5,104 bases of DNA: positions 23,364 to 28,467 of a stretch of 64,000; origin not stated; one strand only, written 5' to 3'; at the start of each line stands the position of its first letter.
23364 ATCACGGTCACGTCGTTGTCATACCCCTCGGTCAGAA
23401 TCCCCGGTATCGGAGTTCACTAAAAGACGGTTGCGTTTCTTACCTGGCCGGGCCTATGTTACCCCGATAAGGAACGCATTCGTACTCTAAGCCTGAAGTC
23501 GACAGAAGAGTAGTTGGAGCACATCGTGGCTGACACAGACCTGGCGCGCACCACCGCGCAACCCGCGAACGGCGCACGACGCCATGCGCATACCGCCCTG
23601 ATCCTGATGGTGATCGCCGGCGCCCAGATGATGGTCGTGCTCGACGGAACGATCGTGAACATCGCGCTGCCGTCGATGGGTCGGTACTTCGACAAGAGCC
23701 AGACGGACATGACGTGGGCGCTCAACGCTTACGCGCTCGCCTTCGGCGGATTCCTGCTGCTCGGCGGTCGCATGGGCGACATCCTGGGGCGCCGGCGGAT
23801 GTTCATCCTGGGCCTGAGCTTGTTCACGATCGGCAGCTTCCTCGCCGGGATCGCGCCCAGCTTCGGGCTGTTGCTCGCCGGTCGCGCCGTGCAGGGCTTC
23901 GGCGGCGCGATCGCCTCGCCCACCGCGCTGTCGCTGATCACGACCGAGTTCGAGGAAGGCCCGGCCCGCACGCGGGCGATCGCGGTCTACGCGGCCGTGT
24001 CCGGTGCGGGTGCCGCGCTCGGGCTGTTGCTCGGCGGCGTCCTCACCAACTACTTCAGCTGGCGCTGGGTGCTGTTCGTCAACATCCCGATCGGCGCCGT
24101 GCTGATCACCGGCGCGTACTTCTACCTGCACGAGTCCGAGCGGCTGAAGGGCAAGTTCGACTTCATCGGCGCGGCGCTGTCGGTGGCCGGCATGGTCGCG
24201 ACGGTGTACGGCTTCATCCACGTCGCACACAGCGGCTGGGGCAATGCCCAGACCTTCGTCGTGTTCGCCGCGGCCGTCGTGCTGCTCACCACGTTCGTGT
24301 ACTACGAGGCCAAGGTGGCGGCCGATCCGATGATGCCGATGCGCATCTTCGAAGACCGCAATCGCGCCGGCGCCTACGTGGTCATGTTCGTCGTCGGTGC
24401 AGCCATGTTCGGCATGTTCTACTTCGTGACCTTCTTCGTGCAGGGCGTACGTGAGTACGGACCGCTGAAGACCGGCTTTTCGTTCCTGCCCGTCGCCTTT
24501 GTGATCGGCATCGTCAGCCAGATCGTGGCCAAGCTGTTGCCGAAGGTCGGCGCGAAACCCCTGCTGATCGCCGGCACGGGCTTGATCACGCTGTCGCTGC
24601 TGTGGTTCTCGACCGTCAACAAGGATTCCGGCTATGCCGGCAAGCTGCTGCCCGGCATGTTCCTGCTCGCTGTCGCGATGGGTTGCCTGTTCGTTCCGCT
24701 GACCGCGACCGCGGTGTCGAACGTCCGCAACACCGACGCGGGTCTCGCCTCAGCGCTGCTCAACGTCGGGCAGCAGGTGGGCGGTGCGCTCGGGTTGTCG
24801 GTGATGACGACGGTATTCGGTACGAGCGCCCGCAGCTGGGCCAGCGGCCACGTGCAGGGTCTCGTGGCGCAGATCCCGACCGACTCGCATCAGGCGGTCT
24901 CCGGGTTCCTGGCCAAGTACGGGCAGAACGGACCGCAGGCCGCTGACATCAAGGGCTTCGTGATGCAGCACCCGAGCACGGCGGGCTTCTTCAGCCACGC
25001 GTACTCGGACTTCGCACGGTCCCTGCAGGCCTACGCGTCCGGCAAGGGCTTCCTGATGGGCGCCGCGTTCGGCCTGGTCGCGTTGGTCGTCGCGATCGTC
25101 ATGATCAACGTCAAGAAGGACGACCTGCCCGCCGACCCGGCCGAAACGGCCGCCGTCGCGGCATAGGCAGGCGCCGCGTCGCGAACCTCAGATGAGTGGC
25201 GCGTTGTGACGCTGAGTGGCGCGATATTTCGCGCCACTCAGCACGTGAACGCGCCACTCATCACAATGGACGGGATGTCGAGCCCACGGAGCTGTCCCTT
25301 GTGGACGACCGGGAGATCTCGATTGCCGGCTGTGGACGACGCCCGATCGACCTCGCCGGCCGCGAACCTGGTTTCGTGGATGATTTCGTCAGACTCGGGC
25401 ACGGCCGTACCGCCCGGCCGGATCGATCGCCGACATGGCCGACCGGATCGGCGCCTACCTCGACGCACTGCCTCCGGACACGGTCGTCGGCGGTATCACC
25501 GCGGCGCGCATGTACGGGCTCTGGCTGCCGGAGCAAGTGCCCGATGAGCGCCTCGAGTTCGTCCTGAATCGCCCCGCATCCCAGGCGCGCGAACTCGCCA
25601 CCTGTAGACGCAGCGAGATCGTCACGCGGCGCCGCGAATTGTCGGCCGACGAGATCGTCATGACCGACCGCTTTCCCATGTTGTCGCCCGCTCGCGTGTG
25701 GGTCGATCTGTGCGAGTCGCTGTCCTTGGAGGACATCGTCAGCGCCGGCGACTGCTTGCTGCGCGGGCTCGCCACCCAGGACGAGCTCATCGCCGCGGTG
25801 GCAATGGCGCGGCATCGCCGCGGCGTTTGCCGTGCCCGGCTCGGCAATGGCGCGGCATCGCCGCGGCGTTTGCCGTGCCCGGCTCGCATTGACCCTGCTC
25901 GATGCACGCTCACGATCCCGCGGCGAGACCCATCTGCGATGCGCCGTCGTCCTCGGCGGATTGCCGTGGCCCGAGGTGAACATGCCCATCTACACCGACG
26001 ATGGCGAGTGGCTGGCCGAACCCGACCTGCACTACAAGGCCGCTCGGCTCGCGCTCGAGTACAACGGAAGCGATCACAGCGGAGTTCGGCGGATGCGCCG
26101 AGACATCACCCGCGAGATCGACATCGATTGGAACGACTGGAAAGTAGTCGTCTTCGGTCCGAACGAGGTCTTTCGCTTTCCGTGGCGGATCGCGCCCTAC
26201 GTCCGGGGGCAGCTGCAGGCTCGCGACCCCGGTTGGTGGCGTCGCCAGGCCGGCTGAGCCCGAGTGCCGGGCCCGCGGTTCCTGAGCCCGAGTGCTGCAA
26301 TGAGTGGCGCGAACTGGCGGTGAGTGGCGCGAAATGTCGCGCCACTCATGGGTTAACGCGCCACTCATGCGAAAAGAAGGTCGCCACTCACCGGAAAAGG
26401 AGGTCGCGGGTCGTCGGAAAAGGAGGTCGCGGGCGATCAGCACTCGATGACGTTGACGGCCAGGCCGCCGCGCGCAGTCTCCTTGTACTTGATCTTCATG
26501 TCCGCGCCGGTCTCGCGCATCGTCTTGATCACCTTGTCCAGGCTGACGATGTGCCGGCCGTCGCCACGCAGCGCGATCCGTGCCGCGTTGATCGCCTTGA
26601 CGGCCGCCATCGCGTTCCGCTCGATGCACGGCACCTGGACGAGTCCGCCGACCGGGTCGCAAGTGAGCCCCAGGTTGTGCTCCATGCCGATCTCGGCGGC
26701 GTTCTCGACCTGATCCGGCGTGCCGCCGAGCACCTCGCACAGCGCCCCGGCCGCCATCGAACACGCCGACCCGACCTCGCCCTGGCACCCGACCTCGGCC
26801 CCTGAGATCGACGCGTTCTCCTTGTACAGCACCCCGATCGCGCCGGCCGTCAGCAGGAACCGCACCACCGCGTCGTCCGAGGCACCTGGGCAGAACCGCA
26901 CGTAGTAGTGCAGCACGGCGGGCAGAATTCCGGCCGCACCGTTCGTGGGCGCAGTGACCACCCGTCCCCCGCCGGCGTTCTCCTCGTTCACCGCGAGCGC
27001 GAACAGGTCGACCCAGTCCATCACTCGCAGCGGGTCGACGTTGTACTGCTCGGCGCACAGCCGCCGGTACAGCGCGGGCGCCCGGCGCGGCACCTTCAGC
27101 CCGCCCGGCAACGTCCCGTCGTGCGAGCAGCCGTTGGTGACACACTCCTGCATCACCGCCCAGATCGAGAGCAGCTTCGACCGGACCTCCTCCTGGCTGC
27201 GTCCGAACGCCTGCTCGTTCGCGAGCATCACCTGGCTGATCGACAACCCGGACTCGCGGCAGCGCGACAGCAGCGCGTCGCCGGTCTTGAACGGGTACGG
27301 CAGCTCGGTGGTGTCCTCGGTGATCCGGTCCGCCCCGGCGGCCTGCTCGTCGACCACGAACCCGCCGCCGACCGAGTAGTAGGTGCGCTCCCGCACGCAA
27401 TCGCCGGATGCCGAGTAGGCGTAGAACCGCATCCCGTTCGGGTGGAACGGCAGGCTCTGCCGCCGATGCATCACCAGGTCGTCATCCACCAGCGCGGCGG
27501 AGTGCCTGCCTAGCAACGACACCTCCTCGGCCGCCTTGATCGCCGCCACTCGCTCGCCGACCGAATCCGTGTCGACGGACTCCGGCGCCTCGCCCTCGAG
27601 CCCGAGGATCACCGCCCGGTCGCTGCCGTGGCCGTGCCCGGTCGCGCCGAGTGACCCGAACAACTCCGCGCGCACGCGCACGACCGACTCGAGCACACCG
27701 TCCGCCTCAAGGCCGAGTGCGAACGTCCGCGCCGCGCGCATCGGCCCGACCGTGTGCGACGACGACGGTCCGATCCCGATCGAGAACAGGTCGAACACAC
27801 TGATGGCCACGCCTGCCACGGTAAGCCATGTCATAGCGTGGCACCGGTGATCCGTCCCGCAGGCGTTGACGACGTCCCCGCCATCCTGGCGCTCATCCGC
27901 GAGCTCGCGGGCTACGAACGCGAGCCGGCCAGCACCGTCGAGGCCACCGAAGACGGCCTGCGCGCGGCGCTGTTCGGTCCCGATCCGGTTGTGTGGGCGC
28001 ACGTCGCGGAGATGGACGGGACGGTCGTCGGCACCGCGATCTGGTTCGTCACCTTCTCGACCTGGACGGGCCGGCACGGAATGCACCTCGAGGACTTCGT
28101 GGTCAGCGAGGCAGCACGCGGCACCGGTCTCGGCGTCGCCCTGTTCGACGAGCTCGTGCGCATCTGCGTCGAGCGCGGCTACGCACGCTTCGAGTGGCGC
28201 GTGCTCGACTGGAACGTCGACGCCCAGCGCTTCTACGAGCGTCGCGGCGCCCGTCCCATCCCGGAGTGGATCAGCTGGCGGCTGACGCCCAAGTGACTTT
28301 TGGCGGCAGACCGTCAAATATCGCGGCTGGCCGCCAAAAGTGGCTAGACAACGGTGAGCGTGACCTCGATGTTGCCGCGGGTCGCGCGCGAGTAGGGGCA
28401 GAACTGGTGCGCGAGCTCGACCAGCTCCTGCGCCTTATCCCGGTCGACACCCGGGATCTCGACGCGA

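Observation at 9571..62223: Window-wide pattern: nine palindromic elements of three unrelated families, all within about 45 nt of a stop codon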

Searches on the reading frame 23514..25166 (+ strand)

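Call 39: search_protein_families(library=pfam, max_evalue=0.01, proteins=[window:23514-25166:+])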
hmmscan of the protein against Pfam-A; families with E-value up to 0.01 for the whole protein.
window:23514-25166:+ (550 aa): 1 family
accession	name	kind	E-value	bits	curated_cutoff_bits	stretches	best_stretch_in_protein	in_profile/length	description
PF07690.21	MFS_1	-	2.2e-48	165.4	33.4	1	35-427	2-346/347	Major Facilitator Superfamily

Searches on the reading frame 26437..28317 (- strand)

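Call 39: search_protein_families(library=pfam, max_evalue=0.01, proteins=[window:26437-28317:-])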
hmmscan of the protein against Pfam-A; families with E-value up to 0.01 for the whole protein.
window:26437-28317:- (626 aa): 2 families
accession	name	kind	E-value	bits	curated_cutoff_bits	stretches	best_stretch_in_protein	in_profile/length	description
PF03313.21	SDH_alpha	-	1.3e-94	317.1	26.4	1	355-620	1-260/260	Serine dehydratase alpha chain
PF03315.21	SDH_beta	-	1.1e-59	201.7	26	1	173-325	1-154/155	Serine dehydratase beta chain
